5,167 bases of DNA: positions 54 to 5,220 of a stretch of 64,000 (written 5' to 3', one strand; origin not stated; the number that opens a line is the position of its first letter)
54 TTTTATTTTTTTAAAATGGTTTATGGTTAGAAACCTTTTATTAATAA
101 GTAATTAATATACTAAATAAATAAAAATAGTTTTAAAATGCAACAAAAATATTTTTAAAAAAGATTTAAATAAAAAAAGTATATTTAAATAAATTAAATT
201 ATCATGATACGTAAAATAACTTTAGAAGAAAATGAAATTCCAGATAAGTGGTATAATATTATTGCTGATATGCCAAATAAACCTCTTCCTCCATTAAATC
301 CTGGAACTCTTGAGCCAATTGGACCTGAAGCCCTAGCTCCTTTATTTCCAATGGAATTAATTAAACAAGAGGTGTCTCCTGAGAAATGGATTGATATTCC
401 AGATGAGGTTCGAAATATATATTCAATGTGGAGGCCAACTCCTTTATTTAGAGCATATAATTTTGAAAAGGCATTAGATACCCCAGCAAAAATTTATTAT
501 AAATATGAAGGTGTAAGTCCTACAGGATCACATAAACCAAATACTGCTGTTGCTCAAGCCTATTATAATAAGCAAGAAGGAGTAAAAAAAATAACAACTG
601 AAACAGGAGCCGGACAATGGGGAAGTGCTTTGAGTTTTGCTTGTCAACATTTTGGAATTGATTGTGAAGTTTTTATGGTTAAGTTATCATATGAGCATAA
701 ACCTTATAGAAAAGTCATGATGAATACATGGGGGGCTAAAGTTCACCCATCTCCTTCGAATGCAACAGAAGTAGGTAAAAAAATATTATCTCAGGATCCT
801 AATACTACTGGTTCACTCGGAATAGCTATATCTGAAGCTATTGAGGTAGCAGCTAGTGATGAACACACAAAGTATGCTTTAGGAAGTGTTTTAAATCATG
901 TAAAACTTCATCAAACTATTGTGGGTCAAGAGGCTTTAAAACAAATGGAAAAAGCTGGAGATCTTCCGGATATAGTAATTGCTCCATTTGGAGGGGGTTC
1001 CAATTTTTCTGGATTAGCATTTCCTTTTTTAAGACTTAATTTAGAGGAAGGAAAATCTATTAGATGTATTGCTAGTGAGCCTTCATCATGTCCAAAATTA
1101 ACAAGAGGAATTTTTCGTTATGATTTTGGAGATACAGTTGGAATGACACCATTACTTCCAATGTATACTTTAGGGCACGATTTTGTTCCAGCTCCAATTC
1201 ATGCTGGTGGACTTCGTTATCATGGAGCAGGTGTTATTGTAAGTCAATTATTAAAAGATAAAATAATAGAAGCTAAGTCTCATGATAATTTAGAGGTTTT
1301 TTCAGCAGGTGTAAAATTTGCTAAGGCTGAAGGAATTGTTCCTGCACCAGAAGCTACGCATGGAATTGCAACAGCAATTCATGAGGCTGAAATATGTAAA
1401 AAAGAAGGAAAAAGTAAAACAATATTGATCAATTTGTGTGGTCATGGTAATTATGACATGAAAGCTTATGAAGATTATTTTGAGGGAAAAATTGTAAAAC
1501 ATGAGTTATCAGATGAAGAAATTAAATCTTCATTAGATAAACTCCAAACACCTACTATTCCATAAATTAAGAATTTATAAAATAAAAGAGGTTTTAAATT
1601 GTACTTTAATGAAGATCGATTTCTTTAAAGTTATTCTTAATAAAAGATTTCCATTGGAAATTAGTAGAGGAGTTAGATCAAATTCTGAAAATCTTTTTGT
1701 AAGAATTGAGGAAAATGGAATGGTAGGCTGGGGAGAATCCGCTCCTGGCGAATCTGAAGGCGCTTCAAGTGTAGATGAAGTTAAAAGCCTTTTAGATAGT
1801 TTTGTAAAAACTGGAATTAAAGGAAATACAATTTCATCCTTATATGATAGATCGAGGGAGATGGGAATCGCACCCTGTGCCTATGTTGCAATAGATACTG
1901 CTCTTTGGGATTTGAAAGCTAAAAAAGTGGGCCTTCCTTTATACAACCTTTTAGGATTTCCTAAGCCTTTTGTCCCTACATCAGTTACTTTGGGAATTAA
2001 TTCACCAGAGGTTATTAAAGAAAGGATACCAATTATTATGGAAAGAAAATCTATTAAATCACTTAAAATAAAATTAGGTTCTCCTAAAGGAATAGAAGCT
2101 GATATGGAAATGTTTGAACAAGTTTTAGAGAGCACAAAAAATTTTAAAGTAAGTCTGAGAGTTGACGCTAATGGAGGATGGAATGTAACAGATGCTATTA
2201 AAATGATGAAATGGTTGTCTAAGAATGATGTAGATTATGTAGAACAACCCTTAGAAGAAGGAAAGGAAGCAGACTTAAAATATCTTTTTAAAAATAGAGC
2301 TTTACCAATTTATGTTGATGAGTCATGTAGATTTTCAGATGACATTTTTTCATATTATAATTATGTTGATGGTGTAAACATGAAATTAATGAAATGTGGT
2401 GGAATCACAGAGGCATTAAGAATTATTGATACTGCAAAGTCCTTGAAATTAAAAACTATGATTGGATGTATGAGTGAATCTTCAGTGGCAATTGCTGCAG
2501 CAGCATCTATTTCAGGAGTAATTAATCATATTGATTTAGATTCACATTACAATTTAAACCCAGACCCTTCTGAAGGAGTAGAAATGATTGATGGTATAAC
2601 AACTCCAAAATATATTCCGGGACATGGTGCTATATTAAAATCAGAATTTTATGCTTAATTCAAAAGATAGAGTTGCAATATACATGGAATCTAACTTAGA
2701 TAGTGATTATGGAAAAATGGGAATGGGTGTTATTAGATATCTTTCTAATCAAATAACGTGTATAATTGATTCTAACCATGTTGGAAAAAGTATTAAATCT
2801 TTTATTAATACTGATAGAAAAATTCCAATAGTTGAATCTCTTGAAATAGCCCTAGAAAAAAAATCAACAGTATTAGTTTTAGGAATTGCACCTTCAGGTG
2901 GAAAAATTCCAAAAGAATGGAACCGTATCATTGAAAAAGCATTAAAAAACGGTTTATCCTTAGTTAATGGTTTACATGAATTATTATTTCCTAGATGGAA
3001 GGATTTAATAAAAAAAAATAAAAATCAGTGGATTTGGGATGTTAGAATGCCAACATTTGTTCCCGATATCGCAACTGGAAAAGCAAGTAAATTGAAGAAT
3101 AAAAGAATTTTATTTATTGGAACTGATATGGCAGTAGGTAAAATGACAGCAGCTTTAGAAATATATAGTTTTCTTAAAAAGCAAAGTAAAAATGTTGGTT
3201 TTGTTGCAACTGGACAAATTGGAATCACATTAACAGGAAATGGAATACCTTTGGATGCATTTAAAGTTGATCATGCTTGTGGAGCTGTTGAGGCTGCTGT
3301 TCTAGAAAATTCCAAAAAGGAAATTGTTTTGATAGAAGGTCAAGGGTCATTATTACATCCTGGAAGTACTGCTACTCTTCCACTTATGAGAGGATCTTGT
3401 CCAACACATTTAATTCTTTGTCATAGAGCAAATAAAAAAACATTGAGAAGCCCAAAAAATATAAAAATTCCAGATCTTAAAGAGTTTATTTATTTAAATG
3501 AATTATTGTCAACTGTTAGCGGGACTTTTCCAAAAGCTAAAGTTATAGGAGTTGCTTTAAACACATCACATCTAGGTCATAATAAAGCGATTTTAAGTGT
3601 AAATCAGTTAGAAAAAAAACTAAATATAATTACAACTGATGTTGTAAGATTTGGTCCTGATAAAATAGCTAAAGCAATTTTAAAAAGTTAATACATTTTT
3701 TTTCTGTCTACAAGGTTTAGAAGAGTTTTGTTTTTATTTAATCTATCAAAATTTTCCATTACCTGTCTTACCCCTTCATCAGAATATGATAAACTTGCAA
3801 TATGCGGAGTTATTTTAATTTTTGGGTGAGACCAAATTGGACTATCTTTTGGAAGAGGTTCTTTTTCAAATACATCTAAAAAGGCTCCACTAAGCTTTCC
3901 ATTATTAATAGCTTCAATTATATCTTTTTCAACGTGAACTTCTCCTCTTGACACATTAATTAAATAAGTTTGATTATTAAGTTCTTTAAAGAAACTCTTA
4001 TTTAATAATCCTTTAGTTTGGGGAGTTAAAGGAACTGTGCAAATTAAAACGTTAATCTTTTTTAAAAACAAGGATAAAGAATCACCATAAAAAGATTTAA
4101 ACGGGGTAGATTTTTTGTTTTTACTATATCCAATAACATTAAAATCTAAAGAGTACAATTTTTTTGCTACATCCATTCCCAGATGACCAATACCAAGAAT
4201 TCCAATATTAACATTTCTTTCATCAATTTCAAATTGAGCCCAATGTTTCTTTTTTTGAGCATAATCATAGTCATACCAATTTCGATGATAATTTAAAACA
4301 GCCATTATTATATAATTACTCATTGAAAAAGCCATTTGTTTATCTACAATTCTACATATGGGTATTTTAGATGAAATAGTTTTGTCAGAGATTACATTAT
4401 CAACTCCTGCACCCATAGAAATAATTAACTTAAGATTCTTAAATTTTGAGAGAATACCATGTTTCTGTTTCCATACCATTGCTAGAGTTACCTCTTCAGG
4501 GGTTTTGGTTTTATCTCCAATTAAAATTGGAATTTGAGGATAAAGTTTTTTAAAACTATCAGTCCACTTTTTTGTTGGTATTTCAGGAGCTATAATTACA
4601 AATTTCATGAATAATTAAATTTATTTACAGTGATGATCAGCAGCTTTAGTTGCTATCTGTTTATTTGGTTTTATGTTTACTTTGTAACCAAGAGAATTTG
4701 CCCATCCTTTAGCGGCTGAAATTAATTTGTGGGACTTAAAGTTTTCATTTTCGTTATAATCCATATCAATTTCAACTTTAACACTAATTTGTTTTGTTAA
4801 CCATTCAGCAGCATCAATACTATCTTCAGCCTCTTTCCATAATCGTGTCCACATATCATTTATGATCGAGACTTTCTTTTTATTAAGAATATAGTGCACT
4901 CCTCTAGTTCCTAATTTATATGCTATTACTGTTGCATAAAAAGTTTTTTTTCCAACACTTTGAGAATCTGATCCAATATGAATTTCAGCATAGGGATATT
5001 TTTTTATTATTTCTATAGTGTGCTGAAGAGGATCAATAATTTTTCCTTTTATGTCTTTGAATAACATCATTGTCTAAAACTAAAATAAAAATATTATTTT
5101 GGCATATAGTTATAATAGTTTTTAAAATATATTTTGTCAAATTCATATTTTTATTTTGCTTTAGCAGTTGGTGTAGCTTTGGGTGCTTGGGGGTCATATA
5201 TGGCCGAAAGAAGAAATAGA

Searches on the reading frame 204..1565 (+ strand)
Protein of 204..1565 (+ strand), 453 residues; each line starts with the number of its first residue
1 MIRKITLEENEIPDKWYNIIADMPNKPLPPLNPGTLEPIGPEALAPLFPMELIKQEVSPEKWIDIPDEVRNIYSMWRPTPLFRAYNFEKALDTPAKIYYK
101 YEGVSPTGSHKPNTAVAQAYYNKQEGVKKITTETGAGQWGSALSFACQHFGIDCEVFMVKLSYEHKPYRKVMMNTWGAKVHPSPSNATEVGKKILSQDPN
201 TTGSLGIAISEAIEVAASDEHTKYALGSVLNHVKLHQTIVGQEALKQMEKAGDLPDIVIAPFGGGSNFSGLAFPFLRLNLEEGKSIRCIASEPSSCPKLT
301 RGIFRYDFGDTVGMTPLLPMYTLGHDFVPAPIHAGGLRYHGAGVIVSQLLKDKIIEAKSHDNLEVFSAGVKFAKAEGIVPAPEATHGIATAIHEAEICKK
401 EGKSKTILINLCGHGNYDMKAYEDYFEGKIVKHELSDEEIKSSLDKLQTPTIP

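Call 9: search_protein_families(library=ncbifam, proteins=[window:204-1565:+], max_evalue=1e-10)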
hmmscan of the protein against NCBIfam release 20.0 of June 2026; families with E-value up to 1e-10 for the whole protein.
window:204-1565:+ (453 aa): 8 families
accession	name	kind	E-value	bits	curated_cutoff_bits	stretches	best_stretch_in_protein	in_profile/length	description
NF009057.0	PRK12391.1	equivalog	2.4e-216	718.5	366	1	3-440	4-440/441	TrpB-like pyridoxal phosphate-dependent enzyme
TIGR01415.1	trpB_rel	hypoth_equivalog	2.2e-189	629.6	518.85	1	12-429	1-419/419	TrpB-like pyridoxal phosphate-dependent enzyme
NF010376.0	PRK13803.1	equivalog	5.8e-45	154.2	819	1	76-428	258-597/600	bifunctional phosphoribosylanthranilate isomerase/tryptophan synthase subunit beta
TIGR00263.1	trpB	equivalog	2.1e-43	148.9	392.45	1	76-422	48-381/385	tryptophan synthase subunit beta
NF010375.0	PRK13802.1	equivalog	4e-26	91.3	1386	1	76-426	324-673/695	bifunctional indole-3-glycerol phosphate synthase/tryptophan synthase subunit beta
NF004996.0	PRK06381.1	equivalog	1e-15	57.6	266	1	78-180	13-112/319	threonine synthase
TIGR02079.1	THD1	equivalog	5.1e-11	42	440.55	0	236-428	153-318/410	threonine ammonia-lyase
NF006390.0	PRK08639.1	equivalog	7.2e-11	41.7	421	0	64-161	11-106/418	threonine ammonia-lyase IlvA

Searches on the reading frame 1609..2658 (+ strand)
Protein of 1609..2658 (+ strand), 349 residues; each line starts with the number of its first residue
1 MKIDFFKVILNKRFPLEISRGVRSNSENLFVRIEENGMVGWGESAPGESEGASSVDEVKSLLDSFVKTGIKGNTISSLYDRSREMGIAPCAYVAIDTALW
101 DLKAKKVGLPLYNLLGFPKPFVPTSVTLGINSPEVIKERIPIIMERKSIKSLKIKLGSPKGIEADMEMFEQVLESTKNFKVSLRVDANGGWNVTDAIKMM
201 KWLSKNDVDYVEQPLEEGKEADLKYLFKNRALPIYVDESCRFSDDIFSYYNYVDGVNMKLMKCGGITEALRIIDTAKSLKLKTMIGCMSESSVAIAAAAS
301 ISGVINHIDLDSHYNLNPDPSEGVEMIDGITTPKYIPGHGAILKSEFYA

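Call 56: search_protein_families(library=pfam, proteins=[window:1609-2658:+], max_evalue=0.00001)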
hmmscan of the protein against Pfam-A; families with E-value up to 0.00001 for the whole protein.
window:1609-2658:+ (349 aa): 2 families
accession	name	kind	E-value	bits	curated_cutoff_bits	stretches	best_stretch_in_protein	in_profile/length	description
PF13378.12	MR_MLE_C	-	1.8e-30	106.7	29.4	1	145-343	11-215/219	Enolase C-terminal domain-like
PF02746.21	MR_MLE_N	-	3.7e-13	50.2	22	1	8-116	9-117/117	Mandelate racemase / muconate lactonizing enzyme, N-terminal domain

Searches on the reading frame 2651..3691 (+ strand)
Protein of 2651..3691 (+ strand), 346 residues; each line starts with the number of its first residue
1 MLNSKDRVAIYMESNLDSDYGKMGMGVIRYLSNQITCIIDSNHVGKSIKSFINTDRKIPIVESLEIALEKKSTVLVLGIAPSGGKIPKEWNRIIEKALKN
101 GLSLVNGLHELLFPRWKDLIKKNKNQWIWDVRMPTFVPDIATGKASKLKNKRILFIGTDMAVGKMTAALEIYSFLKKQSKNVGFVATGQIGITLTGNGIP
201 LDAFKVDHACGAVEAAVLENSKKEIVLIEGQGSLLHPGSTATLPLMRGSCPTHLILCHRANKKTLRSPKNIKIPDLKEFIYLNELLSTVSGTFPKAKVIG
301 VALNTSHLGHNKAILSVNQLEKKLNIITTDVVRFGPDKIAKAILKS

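Call 56: search_protein_families(library=pfam, proteins=[window:2651-3691:+], max_evalue=0.00001)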
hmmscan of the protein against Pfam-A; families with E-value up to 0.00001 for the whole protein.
window:2651-3691:+ (346 aa): 2 families
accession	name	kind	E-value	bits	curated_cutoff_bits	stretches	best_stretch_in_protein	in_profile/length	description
PF07755.17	DUF1611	-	2.2e-64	217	25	1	140-339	2-200/201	Domain of unknown function (DUF1611_C) P-loop domain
PF17396.8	DUF1611_N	-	6e-24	84.7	22.6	1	42-134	2-95/95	Domain of unknown function (DUF1611_N) Rossmann-like domain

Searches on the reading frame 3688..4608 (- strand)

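Call 56: search_protein_families(library=pfam, proteins=[window:3688-4608:-], max_evalue=0.00001)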
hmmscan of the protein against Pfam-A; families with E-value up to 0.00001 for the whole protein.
window:3688-4608:- (306 aa): 2 families
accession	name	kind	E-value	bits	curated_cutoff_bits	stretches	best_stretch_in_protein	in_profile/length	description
PF02826.25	2-Hacid_dh_C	-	3.9e-46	157.1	25.1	1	101-271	1-178/178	D-isomer specific 2-hydroxyacid dehydrogenase, NAD binding domain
PF03446.21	NAD_binding_2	-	3.9e-06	27.4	21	0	134-237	1-110/161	NAD binding domain of 6-phosphogluconate dehydrogenase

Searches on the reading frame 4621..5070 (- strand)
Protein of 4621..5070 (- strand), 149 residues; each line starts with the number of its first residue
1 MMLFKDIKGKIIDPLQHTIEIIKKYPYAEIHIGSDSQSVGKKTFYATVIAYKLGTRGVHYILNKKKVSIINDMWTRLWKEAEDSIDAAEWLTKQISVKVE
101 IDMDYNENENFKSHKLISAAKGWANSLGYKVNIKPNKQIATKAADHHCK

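Call 56: search_protein_families(library=pfam, proteins=[window:4621-5070:-], max_evalue=0.00001)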
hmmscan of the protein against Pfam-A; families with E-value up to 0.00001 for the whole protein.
window:4621-5070:- (149 aa): 1 family
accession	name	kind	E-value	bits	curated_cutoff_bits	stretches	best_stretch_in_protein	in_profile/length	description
PF04308.18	RNaseH_like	-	8.2e-22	78.1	25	1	17-149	8-145/145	Ribonuclease H-like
